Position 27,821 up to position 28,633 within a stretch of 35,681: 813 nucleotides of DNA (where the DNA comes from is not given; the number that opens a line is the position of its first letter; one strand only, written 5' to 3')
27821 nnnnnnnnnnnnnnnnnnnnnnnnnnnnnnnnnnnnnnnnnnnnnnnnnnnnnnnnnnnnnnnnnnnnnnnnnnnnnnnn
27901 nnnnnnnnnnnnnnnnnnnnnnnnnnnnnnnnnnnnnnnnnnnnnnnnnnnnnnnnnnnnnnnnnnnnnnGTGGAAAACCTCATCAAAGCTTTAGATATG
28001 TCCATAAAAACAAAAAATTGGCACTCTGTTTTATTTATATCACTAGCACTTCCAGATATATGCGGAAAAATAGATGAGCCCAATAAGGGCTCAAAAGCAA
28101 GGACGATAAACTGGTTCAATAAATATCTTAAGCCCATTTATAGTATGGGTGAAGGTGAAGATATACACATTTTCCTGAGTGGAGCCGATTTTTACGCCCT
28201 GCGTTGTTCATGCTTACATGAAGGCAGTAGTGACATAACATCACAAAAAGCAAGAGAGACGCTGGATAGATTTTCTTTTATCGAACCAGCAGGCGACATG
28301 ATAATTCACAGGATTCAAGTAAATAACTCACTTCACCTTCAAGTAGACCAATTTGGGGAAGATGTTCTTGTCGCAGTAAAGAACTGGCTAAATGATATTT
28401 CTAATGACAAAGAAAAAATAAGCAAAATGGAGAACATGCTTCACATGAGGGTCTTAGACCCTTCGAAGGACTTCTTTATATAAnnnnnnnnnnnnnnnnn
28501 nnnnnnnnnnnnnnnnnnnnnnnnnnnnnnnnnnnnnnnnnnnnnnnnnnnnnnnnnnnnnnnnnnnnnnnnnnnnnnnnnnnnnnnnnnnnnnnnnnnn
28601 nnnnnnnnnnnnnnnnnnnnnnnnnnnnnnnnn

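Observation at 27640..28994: Moron hotspot between the Q-like gene and the lysis cassette: AT-rich opposite-strand gene with an Rx4H motif, plus a tRNA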

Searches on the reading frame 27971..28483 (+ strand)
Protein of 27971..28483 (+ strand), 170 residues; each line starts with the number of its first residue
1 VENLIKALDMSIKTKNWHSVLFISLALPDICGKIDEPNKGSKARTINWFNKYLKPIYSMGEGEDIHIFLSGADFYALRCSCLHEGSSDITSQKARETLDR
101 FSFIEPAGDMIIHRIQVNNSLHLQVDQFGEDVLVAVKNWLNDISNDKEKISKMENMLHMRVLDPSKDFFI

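Call 5: search_protein_families(library=pfam, proteins=[window:27971-28483:+], max_evalue=1)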
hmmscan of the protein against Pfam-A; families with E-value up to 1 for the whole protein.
window:27971-28483:+ (170 aa): 0 families

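Call 6: search_protein_families(library=padloc, proteins=[window:27971-28483:+], max_evalue=10)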
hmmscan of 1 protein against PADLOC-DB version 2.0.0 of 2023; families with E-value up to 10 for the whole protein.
window:27971-28483:+ (170 aa): 0 families

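Call 7: search_protein_families(library=phrogs, proteins=[window:27971-28483:+], max_evalue=1)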
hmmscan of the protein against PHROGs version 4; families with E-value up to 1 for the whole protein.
window:27971-28483:+ (170 aa): 1 family
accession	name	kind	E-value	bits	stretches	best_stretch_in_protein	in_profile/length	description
phrog_18591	-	unknown function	4.6e-50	170.6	1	1-166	3-164/168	-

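Call 12: find_homologous_proteins(query=window:27971-28483:+, max_evalue=0.001)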
Query window:27971-28483:+ (170 aa): 49 proteins with E <= 0.001 among 77 candidates.
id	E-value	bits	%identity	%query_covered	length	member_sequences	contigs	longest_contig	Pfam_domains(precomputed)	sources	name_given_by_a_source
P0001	5.1e-110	383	100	100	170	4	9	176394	-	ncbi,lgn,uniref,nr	ncbi:hypothetical protein [Morganella morganii]|uniref:hypothetical protein n=1 Tax=Morganella morga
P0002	4.5e-96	337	88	100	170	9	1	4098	-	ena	-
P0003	4.5e-70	253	68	99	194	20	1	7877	-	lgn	-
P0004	3.0e-65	237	64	100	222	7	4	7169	-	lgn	-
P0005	2.9e-62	227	61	99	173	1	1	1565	-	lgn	-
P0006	1.6e-61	225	61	99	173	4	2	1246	-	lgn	-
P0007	4.1e-61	224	62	99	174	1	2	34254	-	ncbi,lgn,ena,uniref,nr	ncbi:hypothetical protein [Gibbsiella quercinecans]|uniref:hypothetical protein n=1 Tax=Gibbsiella q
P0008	2.3e-60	221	60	97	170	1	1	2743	-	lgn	-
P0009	4.1e-60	220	61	99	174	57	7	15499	-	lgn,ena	-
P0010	4.8e-60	220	61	99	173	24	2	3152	-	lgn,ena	-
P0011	5.1e-60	220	59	100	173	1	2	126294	-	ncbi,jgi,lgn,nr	nr:hypothetical protein [Moraxella sp. CTOTU48268]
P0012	5.6e-60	220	60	99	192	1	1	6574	-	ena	-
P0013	1.5e-59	219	60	96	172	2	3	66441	-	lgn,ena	-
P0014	2.3e-59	218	61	100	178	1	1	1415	-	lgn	-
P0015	2.6e-59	218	56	100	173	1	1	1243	-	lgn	-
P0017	3.2e-59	218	59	97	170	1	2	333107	-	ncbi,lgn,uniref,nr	ncbi:hypothetical protein A7M82_12695 [Acinetobacter baumannii]|uniref:hypothetical protein n=1 Tax=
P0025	2.4e-57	211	59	95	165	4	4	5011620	-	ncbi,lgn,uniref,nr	ncbi:hypothetical protein E5284_10360 [Citrobacter freundii]|uniref:hypothetical protein n=1 Tax=Cit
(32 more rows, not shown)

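Call 16: search_solved_structures(query=A1, max_evalue=10, show_alignments=3)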
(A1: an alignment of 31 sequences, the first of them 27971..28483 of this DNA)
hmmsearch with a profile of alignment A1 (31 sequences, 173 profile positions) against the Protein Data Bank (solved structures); distinct sequences matched with E-value up to 10: 2.
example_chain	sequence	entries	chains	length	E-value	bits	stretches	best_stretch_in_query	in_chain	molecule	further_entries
3dpl_C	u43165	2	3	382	0.9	12.5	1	93-161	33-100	Cullin-5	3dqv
6emk_G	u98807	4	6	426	1.4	11.9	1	27-79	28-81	Target of rapamycin complex 2 subunit AVO2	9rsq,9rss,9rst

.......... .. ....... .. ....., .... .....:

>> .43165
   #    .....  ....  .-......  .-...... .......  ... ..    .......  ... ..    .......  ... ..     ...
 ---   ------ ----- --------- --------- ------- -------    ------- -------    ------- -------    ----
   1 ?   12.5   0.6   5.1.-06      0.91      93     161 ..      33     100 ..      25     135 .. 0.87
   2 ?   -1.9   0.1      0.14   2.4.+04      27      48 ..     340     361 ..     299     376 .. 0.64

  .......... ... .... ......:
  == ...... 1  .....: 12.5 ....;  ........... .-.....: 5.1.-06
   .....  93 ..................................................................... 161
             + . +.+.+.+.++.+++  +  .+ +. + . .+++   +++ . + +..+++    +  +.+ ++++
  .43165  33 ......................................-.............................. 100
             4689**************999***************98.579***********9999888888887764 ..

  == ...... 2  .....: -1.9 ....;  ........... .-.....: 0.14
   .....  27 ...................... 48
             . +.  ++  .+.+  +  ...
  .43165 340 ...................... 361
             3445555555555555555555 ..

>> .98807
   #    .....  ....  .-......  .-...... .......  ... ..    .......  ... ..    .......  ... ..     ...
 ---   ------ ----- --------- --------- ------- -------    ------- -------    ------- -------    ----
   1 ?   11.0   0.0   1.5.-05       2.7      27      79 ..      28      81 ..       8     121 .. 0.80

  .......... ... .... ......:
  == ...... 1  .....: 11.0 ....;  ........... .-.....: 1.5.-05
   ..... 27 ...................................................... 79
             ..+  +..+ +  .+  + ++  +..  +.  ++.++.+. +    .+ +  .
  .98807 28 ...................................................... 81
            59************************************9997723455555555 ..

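Call 17: search_protein_families(library=pfam, alignment_id=A1, max_evalue=10)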
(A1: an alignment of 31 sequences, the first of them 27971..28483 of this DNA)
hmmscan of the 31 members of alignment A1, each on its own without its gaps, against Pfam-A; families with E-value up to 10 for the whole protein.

A. member 1, window:27971-28483:+ (170 aa): 0 families

B. families by the number of members that match (of 31 scanned): 13 families
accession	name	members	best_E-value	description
PF19963.4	VMAP-M1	3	0.015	vWA-MoxR associated protein middle region (VMAP-M) 1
PF21072.3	EFR3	1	0.0023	EFR3 protein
PF11980.13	DUF3481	1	0.021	C-terminal domain of neuropilin glycoprotein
PF10009.15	DUF2252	1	0.022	Uncharacterized protein conserved in bacteria (DUF2252)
PF19666.4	DUF6169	1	0.048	Family of unknown function (DUF6169)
PF24913.1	HTH_AAA_fung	1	0.063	Fungal AAA protein, C-terminal winged helix domain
PF00313.28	CSD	1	0.1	'Cold-shock' DNA-binding domain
PF25683.1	URGCP_GTPase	1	0.1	URGCP-like GTPase domain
PF07431.17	DUF1512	1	0.12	Protein of unknown function (DUF1512) N-terminal domain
PF04691.17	ApoC-I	1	0.14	Apolipoprotein C-I (ApoC-1)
PF19196.5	DUF5871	1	0.14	Family of unknown function (DUF5871)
PF21840.1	DUF6899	1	0.15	Domain of unknown function (DUF6899)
PF21188.2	BRR2_plug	1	0.75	Pre-mRNA-splicing helicase BRR2 plug domain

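Call 18: find_encoding_contigs(protein=P0025, flank=6000, max_places=3)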
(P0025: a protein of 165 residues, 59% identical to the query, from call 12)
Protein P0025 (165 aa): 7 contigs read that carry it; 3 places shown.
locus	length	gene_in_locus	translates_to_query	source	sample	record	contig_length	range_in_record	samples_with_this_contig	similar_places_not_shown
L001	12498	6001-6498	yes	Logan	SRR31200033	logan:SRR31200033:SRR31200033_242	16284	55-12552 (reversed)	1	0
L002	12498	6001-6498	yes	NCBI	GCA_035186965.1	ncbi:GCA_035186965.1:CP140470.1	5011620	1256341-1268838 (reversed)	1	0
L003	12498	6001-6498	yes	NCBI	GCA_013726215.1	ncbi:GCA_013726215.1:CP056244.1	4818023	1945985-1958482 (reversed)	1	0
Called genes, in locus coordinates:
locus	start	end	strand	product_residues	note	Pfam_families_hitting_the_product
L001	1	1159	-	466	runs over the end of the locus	PF13264:DUF4055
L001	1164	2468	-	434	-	PF03237:Terminase_6N, PF17289:Terminase_6C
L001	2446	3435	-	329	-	PF03592:Terminase_2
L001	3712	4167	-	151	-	-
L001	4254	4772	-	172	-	PF10721:DUF2514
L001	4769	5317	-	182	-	PF00959:Phage_lysozyme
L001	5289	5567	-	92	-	PF04971:Phage_holin_2_1 (weak), PF16080:Phage_holin_2_3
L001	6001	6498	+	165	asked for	-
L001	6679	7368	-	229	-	PF06323:Phage_antiter_Q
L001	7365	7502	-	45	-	PF26818:Phage_YlcG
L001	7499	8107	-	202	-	PF05766:NinG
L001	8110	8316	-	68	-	-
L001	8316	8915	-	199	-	PF07105:DUF1367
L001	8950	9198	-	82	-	-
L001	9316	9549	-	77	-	PF06183:DinI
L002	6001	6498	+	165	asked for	-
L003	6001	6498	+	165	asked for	-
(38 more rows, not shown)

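Call 19: find_encoding_contigs(protein=P0017, flank=6000, max_places=3)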
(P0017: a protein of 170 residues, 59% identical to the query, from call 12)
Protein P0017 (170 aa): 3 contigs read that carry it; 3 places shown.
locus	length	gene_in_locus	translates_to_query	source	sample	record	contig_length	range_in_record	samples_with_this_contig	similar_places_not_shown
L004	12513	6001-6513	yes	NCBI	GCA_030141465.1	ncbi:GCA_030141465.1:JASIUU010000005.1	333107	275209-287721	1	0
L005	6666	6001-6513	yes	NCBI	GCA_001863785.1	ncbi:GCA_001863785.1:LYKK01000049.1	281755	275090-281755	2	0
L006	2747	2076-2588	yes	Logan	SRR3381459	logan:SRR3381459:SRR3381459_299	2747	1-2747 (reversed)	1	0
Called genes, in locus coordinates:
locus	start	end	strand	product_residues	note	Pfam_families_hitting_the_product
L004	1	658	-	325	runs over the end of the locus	PF01380:SIS, PF00571:CBS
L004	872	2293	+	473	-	PF01406:tRNA-synt_1e, PF00133:tRNA-synt_1 (weak), PF09334:tRNA-synt_1g (weak), PF01921:tRNA-synt_1f (weak), PF09190:DALR_2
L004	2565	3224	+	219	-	PF24624:Int_N (weak)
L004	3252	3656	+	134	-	PF00589:Phage_integrase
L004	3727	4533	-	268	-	PF02498:Bro-N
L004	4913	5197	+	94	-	PF03869:Arc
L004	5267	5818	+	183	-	-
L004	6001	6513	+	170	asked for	-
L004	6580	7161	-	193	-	PF05838:Glyco_hydro_108, PF09374:PG_binding_3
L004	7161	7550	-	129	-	-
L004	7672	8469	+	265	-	PF13365:Trypsin_2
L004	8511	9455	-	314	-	PF01757:Acyl_transf_3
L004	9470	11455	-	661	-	PF06381:Phage_portal_3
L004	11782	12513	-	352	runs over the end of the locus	-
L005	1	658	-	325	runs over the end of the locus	PF01380:SIS, PF00571:CBS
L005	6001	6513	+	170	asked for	-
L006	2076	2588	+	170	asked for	-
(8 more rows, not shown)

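Call 20: find_encoding_contigs(protein=P0007, flank=6000, max_places=3)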
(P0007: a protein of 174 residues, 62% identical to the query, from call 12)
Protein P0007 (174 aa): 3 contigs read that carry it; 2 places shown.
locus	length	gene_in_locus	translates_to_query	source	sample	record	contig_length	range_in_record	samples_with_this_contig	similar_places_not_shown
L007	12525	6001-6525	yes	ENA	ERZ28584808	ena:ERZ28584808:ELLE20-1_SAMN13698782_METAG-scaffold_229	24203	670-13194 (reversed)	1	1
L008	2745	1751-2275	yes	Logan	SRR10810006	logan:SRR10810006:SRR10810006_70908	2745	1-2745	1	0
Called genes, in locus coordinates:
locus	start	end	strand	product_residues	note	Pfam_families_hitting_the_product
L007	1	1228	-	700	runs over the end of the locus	PF05876:GpA_ATPase, PF20454:GpA_nuclease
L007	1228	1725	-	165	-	PF07278:DUF1441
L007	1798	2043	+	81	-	-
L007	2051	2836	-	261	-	PF14337:Abi_alpha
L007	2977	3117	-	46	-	-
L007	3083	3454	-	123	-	-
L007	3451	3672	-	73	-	PF25612:DUF7940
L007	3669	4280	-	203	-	PF00182:Glyco_hydro_19 (weak)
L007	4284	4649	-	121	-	PF05106:Phage_holin_3_1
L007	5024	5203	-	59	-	-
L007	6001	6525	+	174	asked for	-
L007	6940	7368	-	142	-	PF06530:Phage_antitermQ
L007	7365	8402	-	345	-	PF06147:DUF968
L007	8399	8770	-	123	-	PF05866:RusA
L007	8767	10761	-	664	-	PF00145:DNA_methylase (faint)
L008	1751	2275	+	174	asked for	-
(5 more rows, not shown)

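Call 21: predict_structure(alignment_id=A1)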
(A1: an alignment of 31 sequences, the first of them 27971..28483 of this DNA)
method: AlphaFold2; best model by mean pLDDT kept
length: 170 residues; sequences in the alignment: 31
mean_pLDDT: 88.8   pTM: 0.83
mean pLDDT of the five models: 88.8, 86.7, 86.3, 85.9, 85.8
residues with pLDDT >= 90: 111; 70-90: 44; 50-70: 14; < 50: 1
segments of 3 or more residues with pLDDT < 50: none
pLDDT, mean of each block of 10 residues (from residue 1): 94 97 96 95 97 94 87 91 61 74 90 90 96 98 96 82 72
secondary structure, 60 per line:
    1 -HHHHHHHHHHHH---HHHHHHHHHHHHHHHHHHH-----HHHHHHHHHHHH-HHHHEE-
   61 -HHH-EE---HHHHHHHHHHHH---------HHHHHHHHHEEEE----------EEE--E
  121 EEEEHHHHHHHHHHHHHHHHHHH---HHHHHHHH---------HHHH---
elements in order: H2-13 H17-35 H41-52 H54-57 H71-82 H92-100 E101-104 E115-117 E120-124 H125-143 H147-154 H164-167

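Call 29: find_related_loci(query=A1, collection=genome_contigs, flank=4000)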
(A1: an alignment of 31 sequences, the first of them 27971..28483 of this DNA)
Query A1 (170 aa) in genome_contigs; peptide patterns used: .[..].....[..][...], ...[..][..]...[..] (x = any residue, [..] = any of these).
99 stretches matched a pattern; 76 encode a relative of the query (tblastn E <= 1e-3); 76 distinct loci.
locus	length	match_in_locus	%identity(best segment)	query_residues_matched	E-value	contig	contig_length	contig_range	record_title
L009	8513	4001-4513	57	1-170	3e-64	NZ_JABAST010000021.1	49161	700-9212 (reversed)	Psychrobacter faecalis strain DSM 14664 NODE_21_length_49161_cov_270.986, whole genome shotgun sequence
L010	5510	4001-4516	54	1-170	6e-62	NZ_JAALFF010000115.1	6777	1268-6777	Acinetobacter lwoffii strain GC2 NODE_115_length_6777_cov_69.015188, whole genome shotgun sequence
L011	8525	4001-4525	56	1-170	2e-60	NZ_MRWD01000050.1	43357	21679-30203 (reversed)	Rouxiella silvae strain 213 NODE_50_covk_42.0791_covr_84.09_cutoff_49_, whole genome shotgun sequence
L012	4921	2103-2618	45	1-170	4e-48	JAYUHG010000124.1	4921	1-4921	MAG: Gammaproteobacteria bacterium isolate GFS_8364 GFS_8364_123, whole genome shotgun sequence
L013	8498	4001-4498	44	1-163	6e-46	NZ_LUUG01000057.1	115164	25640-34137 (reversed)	Methylomonas methanica strain R-45363 contig_27_(7..115170), whole genome shotgun sequence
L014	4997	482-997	43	1-170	1e-45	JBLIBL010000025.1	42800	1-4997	MAG: Polaribacter sp. isolate 3300053770_29 Ga0535642_0000305, whole genome shotgun sequence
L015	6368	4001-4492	48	1-162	1e-45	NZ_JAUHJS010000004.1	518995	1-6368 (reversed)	Shiella aurantiaca strain LB-30 LB-30_scaffold4, whole genome shotgun sequence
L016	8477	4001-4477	42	1-157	1e-43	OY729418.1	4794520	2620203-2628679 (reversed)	MAG: Paracoccaceae bacterium isolate 54c0c81b-ab6a-46d8-a0b5-11567dc3f75d genome assembly, chromosome: 1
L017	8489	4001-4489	42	1-159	5e-44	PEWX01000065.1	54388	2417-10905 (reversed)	MAG: Piscirickettsiaceae bacterium CG07_land_8_20_14_0_80_44_28 CG07_land_8_20_14_0.80_scaffold_112_c, whole genome shot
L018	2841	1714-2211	44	1-163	2e-43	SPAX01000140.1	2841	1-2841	MAG: Nitrospira sp. isolate RCB Rifle_cladeB_scaffold_140, whole genome shotgun sequence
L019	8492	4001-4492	44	1-162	1e-42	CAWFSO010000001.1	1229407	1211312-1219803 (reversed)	MAG: uncultured Rikenellaceae bacterium isolate MFD00905.bin.1.61 genome assembly, contig: contig_15766, whole genome sh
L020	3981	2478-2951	43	1-161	5e-42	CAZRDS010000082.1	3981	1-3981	MAG TPA_asm: uncultured Gammaproteobacteria bacterium isolate SRP170004_co1_234 genome assembly, contig: NODE_38150_leng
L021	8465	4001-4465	45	1-152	4e-42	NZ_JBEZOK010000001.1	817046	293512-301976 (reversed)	Streptomyces sp. NPDC047880 NPDC047880_57_F9.ctg-0001, whole genome shotgun sequence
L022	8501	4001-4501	41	1-164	8e-42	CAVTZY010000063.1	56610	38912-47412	MAG: Terriglobia bacterium isolate MFD04408.bin.2.106 genome assembly, contig: contig_92630, whole genome shotgun sequen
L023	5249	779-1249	40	1-163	3e-41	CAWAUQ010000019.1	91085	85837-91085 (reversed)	MAG: uncultured delta proteobacterium isolate MFD03899.bin.2.116 genome assembly, contig: contig_64386, whole genome sho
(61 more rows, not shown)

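Call 62: search_protein_families(library=pfam, alignment_id=A5, max_evalue=0.00001)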
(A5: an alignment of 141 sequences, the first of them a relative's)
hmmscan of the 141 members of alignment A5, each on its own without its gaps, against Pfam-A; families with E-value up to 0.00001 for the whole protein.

A. member 1, L009:1627-3747:+ (707 aa): 8 families
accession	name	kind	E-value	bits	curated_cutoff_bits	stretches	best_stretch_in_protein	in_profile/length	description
PF01653.23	DNA_ligase_aden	-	4.4e-94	315.1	27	1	103-352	2-253/253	NAD-dependent DNA ligase adenylation domain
PF03120.22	DNA_ligase_OB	-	2.3e-33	114.3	32.9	1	356-432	2-78/79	NAD-dependent DNA ligase OB-fold domain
PF12826.13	HHH_2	-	2.1e-21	76.3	27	1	546-609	1-64/64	Helix-hairpin-helix motif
PF00533.33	BRCT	-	7.7e-13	48.9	21.3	1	630-702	4-77/78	BRCA1 C Terminus (BRCT) domain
PF14520.12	HHH_5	-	1.2e-12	48.6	27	1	549-594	3-49/57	Helix-hairpin-helix domain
PF03119.21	DNA_ligase_ZBD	-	1e-09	38.5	25.8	1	442-468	2-27/27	NAD-dependent DNA ligase C4 zinc finger domain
PF22745.1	Nlig-Ia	-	8.3e-09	36.4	27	1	49-90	12-53/92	DNA ligase-like, N-terminal NAD+-binding domain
PF12738.14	PTCB-BRCT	-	7.1e-07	29.6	22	1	642-694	7-59/63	twin BRCT domain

B. families by the number of members that match (of 141 scanned): 127 families (the first 25 are shown)
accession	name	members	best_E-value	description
PF13310.11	Virulence_RhuM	2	2.3e-110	Virulence protein RhuM family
PF00152.25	tRNA-synt_2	2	5.8e-98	tRNA synthetases class II (D, K and N)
PF01653.23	DNA_ligase_aden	2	4.1e-97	NAD-dependent DNA ligase adenylation domain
PF01746.26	tRNA_m1G_MT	2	1.6e-56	tRNA (Guanine-1)-methyltransferase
PF03120.22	DNA_ligase_OB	2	2.3e-33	NAD-dependent DNA ligase OB-fold domain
PF00589.27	Phage_integrase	2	7e-26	Phage integrase family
PF12826.13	HHH_2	2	1.5e-23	Helix-hairpin-helix motif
PF01336.31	tRNA_anti-codon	2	9.9e-19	OB-fold nucleic acid binding domain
PF01583.26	APS_kinase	2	2e-15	Adenylylsulphate kinase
PF00533.33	BRCT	2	5e-14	BRCA1 C Terminus (BRCT) domain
PF14520.12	HHH_5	2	1.2e-12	Helix-hairpin-helix domain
PF22745.1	Nlig-Ia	2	3.8e-10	DNA ligase-like, N-terminal NAD+-binding domain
PF03119.21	DNA_ligase_ZBD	2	5.1e-10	NAD-dependent DNA ligase C4 zinc finger domain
PF01409.25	tRNA-synt_2d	2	6.6e-07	tRNA synthetases class II core domain (F)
PF00872.24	Transposase_mut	1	3.1e-116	Transposase, Mutator family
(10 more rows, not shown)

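Call 65: search_protein_families(library=pfam, alignment_id=A6, max_evalue=1)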
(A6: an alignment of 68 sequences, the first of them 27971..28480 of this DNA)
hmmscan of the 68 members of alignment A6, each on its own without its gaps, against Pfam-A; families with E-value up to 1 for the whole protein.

A. member 1, window:27971-28480:+ (170 aa): 0 families

B. families by the number of members that match (of 68 scanned): 29 families (the first 25 are shown)
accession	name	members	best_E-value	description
PF00100.29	Zona_pellucida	1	0.0076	ZP-C domain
PF24066.1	Hisat_C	1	0.034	Histidine N-acetyltransferase, C-terminal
PF09027.15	GTPase_binding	1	0.036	GTPase binding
PF19583.5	ODP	1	0.038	ODP family beta lactamase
PF07167.19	PhaC_N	1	0.045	Poly-beta-hydroxybutyrate polymerase (PhaC) N-terminus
PF02184.22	HAT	1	0.074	HAT (Half-A-TPR) repeat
PF21524.3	SAMD1_WH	1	0.085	SAM domain-containing protein 1, WH domain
PF21692.3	Talin_R4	1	0.091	Talin, R4 domain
PF24659.1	DUF7648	1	0.097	Domain of unknown function (DUF7648)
PF18526.6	DB_JBP1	1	0.098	Thymine dioxygenase JBP1 DNA-binding domain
PF10224.14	DUF2205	1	0.11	Short coiled-coil protein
PF03070.21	TENA_THI-4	1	0.11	TENA/THI-4/PQQC family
PF10735.14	DUF2526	1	0.11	Protein of unknown function (DUF2526)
PF21141.3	T6PP_C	1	0.11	Trehalose-6-phosphate phosphatase, C-terminal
PF14459.11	Prok-E2_C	1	0.12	Prokaryotic E2 family C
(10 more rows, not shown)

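Call 66: search_solved_structures(query=A6, max_evalue=10, show_alignments=2)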
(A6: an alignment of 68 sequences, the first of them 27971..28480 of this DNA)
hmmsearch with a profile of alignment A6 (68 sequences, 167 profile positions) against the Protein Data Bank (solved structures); distinct sequences matched with E-value up to 10: 0.
